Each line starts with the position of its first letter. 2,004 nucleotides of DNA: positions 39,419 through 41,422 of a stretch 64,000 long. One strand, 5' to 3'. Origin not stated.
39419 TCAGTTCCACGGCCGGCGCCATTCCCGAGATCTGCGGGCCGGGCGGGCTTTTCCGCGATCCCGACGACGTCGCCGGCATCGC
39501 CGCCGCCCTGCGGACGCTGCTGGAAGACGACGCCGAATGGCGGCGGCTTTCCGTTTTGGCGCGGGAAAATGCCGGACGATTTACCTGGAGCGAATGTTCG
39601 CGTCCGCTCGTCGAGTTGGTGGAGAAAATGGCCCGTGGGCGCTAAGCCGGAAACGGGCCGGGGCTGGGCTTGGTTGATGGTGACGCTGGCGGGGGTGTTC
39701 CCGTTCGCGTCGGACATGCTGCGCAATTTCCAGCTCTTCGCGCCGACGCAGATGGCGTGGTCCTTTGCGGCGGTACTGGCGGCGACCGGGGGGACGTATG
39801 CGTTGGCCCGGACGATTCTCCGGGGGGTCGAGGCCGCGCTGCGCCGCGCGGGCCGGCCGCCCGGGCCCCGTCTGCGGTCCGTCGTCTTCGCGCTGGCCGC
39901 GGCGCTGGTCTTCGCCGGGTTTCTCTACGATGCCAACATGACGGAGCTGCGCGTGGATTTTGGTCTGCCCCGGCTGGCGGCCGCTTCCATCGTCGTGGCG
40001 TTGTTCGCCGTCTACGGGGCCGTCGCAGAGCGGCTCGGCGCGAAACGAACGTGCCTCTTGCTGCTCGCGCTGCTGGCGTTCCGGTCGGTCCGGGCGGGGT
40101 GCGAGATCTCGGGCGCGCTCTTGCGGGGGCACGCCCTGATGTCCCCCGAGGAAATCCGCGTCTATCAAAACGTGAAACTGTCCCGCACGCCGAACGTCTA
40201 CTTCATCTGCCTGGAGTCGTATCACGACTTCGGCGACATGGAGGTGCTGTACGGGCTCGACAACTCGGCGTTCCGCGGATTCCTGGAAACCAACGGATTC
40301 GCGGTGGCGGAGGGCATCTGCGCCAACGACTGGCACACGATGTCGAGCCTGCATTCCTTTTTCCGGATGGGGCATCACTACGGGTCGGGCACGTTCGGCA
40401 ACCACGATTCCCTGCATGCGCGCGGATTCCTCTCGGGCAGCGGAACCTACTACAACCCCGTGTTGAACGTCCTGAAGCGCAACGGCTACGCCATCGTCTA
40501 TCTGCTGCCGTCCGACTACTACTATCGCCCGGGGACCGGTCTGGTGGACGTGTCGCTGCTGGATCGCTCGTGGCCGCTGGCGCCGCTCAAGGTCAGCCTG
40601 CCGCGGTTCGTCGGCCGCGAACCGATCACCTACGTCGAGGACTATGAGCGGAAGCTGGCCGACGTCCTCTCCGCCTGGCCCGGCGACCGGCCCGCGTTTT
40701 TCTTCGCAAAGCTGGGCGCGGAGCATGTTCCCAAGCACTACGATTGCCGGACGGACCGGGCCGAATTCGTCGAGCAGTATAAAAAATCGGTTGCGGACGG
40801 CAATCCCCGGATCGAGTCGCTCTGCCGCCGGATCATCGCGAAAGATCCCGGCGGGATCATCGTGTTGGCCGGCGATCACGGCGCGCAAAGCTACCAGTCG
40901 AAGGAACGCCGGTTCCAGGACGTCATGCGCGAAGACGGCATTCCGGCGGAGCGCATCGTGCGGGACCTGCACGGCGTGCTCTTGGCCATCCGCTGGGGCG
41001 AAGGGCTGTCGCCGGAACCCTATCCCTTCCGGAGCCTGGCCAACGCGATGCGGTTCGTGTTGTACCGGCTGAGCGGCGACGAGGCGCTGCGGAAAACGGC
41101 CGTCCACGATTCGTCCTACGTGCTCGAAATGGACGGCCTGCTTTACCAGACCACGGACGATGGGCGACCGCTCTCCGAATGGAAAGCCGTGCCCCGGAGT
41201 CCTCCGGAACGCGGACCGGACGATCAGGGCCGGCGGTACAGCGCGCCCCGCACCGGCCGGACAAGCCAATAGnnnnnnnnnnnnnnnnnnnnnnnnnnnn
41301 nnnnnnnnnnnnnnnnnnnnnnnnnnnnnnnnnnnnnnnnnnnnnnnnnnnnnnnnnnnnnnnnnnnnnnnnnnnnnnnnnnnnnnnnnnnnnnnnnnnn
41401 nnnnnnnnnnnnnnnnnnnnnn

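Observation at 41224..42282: NTP_transf_5-type nucleotidyltransferase closes the glycan locus: the missing partner of the HprK-like kinase 31 kb away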

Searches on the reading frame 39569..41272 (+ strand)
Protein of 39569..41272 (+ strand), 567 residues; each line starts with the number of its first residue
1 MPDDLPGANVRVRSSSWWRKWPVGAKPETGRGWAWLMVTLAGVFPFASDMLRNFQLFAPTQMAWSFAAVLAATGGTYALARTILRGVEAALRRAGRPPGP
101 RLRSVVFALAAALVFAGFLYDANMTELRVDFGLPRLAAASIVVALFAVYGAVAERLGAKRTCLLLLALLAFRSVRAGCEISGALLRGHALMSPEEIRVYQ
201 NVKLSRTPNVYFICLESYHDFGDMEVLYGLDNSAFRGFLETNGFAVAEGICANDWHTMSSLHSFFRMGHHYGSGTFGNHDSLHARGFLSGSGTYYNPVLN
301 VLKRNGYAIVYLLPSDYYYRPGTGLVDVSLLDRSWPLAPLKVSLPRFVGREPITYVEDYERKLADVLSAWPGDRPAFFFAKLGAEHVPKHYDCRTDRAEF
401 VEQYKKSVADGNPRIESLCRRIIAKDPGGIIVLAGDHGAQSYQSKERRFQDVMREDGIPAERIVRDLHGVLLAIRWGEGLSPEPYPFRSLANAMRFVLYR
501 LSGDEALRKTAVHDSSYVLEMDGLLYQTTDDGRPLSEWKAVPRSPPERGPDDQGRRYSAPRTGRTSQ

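Call 3: search_protein_families(library=pfam, proteins=[window:39569-41272:+], max_evalue=0.01)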
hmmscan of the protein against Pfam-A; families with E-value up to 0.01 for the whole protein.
window:39569-41272:+ (567 aa): 1 family
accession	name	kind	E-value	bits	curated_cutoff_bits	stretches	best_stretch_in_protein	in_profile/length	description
PF00884.28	Sulfatase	-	0.0022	17.8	25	1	241-444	34-248/301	Sulfatase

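Call 8: search_protein_families(library=ncbifam, proteins=[window:39569-41272:+], max_evalue=0.01)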
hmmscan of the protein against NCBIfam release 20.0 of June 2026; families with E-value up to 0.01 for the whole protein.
window:39569-41272:+ (567 aa): 0 families

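Call 51: search_protein_families(library=ncbifam, proteins=[window:39569-41272:+], max_evalue=0.001)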
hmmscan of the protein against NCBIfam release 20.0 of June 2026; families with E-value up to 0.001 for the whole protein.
window:39569-41272:+ (567 aa): 0 families
